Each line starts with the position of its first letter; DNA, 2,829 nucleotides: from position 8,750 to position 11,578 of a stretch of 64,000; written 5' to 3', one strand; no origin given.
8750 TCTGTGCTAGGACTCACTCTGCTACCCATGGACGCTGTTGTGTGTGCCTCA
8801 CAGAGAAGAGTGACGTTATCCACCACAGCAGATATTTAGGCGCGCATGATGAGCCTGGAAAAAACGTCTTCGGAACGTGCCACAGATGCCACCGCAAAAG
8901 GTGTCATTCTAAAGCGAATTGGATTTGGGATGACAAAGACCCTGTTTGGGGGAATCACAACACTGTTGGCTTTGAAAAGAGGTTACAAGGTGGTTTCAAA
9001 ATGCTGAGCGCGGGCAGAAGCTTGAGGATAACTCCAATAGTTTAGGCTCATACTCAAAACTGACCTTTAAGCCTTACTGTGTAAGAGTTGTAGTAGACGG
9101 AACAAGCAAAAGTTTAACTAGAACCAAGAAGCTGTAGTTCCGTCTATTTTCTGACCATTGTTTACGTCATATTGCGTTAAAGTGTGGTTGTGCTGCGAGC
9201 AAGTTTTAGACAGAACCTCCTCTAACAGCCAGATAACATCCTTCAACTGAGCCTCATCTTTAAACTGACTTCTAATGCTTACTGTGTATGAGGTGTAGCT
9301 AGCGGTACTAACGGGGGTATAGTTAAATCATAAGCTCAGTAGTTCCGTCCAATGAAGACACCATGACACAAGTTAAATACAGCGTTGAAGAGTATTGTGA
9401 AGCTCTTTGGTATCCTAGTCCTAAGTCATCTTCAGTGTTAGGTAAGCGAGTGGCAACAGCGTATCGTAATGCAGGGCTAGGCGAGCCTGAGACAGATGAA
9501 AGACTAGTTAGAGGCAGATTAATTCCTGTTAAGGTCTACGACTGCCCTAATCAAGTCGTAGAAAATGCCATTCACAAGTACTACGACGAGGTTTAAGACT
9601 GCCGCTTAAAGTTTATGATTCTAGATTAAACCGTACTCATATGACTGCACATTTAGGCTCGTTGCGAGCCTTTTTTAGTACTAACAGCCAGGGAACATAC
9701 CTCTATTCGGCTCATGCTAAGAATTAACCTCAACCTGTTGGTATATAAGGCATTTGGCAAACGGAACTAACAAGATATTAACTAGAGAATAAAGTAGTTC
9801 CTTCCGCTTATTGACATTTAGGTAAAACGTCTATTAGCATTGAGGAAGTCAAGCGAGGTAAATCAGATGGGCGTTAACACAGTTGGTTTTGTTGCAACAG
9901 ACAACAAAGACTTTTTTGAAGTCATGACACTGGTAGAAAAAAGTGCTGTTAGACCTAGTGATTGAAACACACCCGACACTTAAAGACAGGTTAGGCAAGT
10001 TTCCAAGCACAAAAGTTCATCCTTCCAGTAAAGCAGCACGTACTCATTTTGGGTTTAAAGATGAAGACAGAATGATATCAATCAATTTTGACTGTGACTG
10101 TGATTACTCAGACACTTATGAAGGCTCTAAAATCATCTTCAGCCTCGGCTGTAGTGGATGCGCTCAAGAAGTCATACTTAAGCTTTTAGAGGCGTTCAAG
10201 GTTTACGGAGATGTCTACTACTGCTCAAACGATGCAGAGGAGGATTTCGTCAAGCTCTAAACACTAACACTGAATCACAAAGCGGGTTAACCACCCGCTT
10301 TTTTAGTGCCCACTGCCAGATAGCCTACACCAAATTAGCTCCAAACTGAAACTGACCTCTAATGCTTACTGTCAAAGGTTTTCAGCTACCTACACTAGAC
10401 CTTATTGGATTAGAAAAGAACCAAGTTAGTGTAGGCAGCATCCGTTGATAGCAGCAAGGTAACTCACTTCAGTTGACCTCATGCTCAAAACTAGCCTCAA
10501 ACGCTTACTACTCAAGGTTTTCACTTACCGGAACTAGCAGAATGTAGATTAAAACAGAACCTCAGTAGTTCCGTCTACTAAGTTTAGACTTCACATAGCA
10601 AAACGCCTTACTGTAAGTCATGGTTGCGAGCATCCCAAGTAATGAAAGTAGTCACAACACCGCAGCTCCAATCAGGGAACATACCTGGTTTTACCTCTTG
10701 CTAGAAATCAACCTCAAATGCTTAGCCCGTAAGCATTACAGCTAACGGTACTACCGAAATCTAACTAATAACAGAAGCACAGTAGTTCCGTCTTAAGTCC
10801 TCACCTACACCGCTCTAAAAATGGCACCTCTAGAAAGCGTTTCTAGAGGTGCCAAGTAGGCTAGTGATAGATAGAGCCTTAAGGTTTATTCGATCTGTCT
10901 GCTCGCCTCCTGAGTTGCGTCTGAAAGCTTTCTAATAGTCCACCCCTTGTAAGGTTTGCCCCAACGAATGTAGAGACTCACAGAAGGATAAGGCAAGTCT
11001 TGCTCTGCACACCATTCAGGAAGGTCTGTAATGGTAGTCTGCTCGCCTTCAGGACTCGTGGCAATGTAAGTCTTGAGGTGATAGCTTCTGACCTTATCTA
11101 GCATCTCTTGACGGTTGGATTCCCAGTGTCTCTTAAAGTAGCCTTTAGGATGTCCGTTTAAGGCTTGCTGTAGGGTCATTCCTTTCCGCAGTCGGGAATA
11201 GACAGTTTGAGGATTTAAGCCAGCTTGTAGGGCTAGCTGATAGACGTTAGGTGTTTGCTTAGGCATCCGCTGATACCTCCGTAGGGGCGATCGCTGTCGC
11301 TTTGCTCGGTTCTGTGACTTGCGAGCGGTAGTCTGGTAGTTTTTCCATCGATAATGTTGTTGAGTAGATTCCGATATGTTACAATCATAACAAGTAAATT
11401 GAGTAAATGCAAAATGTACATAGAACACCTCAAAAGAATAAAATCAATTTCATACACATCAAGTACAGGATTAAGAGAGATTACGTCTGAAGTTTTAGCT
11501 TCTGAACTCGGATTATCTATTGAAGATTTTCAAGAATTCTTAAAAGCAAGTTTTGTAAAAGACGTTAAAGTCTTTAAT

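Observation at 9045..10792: Fourteen-copy family of ~100-nt structured intergenic repeats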

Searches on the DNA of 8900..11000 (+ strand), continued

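Call 93: search_with_rna_model(model_id=R1, sources=[window, L018, L022, L013, L015, L016, L024, L025, L026, L030, L014, L029, L032], max_evalue=0.01, make_alignment=true)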
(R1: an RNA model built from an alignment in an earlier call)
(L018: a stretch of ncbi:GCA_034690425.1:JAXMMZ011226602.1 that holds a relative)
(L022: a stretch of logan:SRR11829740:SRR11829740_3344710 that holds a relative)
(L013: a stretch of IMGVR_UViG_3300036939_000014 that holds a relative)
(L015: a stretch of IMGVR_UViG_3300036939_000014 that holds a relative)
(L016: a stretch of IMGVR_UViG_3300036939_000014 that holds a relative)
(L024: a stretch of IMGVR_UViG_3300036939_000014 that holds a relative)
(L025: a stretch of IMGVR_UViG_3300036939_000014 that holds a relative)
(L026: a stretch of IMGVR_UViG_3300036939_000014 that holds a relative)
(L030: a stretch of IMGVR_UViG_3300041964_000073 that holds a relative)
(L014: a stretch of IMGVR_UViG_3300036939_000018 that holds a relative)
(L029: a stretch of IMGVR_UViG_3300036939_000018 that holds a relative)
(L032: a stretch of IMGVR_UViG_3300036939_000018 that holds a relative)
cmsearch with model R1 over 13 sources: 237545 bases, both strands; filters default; matches with E-value up to 0.01: 77.
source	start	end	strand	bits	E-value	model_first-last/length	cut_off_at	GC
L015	14759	14895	+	123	4.9e-28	1-137/137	no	0.42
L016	496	632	+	123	4.9e-28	1-137/137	no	0.42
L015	4207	4343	+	121.6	1.1e-27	1-137/137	no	0.42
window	10450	10586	+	117.8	1e-26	1-137/137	no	0.41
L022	18589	18725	+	117.8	1e-26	1-137/137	no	0.41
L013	15210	15346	-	114.4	7e-26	1-137/137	no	0.42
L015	4038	4174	+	114.2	7.8e-26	1-137/137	no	0.45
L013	3671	3807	-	111.6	3.5e-25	1-137/137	no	0.4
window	9019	9155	+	110.7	5.8e-25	1-137/137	no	0.39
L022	17158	17294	+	110.7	5.8e-25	1-137/137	no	0.39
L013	3043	3179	-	107.3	3.9e-24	1-137/137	no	0.42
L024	1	131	+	107.1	4.5e-24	7-137/137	5'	0.4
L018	2662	2798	-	104.8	1.6e-23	1-137/137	no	0.36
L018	2249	2385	-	104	2.7e-23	1-137/137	no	0.39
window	10667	10803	+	101.4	1.1e-22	1-137/137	no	0.42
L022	18806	18942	+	101.4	1.1e-22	1-137/137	no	0.42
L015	14517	14653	+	100.6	1.9e-22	1-137/137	no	0.42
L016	254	390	+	100.6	1.9e-22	1-137/137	no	0.42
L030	1533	1669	-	100.4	2.1e-22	1-137/137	no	0.36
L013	15713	15849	-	100.1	2.4e-22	1-137/137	no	0.42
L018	15622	15759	-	99.7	3e-22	1-137/137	no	0.39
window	9224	9360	+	99.5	3.3e-22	1-137/137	no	0.42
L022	17363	17499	+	99.5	3.3e-22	1-137/137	no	0.42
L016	7716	7852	+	99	4.5e-22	1-137/137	no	0.42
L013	2636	2772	-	98.8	5e-22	1-137/137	no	0.42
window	9683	9819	+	98.3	6.9e-22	1-137/137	no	0.38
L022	17822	17958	+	98.3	6.9e-22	1-137/137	no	0.38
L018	6074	6210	-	97.2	1.3e-21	1-137/137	no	0.39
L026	4005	4141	-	97.1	1.4e-21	1-137/137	no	0.39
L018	16878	17015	-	96.4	2e-21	1-137/137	no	0.38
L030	5964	6100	-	96.1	2.4e-21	1-137/137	no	0.42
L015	20484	20620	-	91.6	3.1e-20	1-137/137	no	0.41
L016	6221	6357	-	91.6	3.1e-20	1-137/137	no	0.41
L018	328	458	-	91.2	3.9e-20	1-137/137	no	0.38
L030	5180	5316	-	89.8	8.5e-20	1-137/137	no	0.43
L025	11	147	-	89.2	1.2e-19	1-137/137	no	0.41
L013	16011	16147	-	88.4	2e-19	1-137/137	no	0.4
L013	15471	15607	-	88.2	2.2e-19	1-137/137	no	0.37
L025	6320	6456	-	88.2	2.2e-19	1-137/137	no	0.4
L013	4104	4240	-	87.7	2.9e-19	1-137/137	no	0.39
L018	15870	16006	-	87.5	3.2e-19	1-137/137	no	0.37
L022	18450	18586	+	86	7.8e-19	1-137/137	no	0.42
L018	16109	16245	-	85.3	1.1e-18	1-137/137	no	0.43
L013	15851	15987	-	85.2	1.2e-18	1-137/137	no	0.43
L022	6771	6908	+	84.9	1.5e-18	1-137/137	no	0.42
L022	6503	6639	+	83.3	3.6e-18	1-137/137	no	0.4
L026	2651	2787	-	82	7.4e-18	1-137/137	no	0.38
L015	14322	14458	+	82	7.4e-18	1-137/137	no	0.45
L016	59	195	+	82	7.4e-18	1-137/137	no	0.45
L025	357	493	-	80.8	1.5e-17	1-137/137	no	0.41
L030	2017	2153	-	76.8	1.4e-16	1-137/137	no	0.42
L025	1113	1249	-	76.7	1.6e-16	1-137/137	no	0.45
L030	1195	1331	-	76.2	2.1e-16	1-137/137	no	0.43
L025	5537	5673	-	75.2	3.7e-16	1-137/137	no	0.39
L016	8340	8476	-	74.3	6.2e-16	1-137/137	no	0.38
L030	2302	2438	-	72.5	1.7e-15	1-137/137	no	0.41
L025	841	977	-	71.9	2.3e-15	1-137/137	no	0.44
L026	3119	3258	-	64.2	2e-13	1-137/137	no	0.32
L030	5027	5150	-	53.1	1.1e-10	14-137/137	no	0.4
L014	4367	4501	-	45.6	8.3e-09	1-137/137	no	0.39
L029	2599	2733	+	45.6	8.3e-09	1-137/137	no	0.39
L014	15313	15447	-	27.9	0.0002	1-137/137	no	0.41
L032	3440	3574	+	27.9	0.0002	1-137/137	no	0.41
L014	3028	3159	-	23.8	0.0021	1-137/137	no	0.43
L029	3941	4072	+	23.8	0.0021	1-137/137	no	0.43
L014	2852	2987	-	23.4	0.0026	1-137/137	no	0.49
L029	4113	4248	+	23.4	0.0026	1-137/137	no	0.49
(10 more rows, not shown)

Alignment A6: 77 matches aligned to the model, 149 columns, each read 5' to 3' on its own strand. Consensus structure (alignment columns), stored with it:
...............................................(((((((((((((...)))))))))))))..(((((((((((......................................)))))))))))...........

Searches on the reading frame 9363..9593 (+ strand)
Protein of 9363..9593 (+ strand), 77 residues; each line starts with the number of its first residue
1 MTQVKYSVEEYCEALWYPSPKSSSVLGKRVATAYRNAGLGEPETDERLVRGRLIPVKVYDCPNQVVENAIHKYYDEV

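Call 35: search_protein_families(library=pfam, proteins=[window:9363-9593:+], max_evalue=0.01)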
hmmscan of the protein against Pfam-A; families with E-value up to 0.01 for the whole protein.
window:9363-9593:+ (77 aa): 0 families

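Call 36: search_protein_families(library=phrogs, proteins=[window:9363-9593:+], max_evalue=0.001)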
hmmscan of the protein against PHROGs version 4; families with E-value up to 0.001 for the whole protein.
window:9363-9593:+ (77 aa): 0 families

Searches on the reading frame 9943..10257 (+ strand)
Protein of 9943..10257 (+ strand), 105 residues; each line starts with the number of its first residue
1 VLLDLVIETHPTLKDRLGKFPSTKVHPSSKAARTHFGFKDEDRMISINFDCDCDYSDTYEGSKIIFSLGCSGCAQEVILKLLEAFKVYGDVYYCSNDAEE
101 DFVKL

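Call 35: search_protein_families(library=pfam, proteins=[window:9943-10257:+], max_evalue=0.01)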
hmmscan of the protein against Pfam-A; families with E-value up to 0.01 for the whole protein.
window:9943-10257:+ (105 aa): 0 families

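Call 36: search_protein_families(library=phrogs, proteins=[window:9943-10257:+], max_evalue=0.001)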
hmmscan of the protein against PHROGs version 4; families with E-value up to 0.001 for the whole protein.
window:9943-10257:+ (105 aa): 1 family
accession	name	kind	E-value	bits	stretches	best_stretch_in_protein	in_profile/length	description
phrog_15323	-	unknown function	7.5e-15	56.6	1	33-105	79-153/154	-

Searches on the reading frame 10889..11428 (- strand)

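Call 35: search_protein_families(library=pfam, proteins=[window:10889-11428:-], max_evalue=0.01)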
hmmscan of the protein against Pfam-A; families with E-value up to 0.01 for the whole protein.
window:10889-11428:- (180 aa): 0 families

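Call 36: search_protein_families(library=phrogs, proteins=[window:10889-11428:-], max_evalue=0.001)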
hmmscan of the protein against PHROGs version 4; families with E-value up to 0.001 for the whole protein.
window:10889-11428:- (180 aa): 1 family
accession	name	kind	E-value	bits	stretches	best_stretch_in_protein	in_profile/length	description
phrog_1065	-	unknown function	2.6e-05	25.2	1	49-96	52-94/192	-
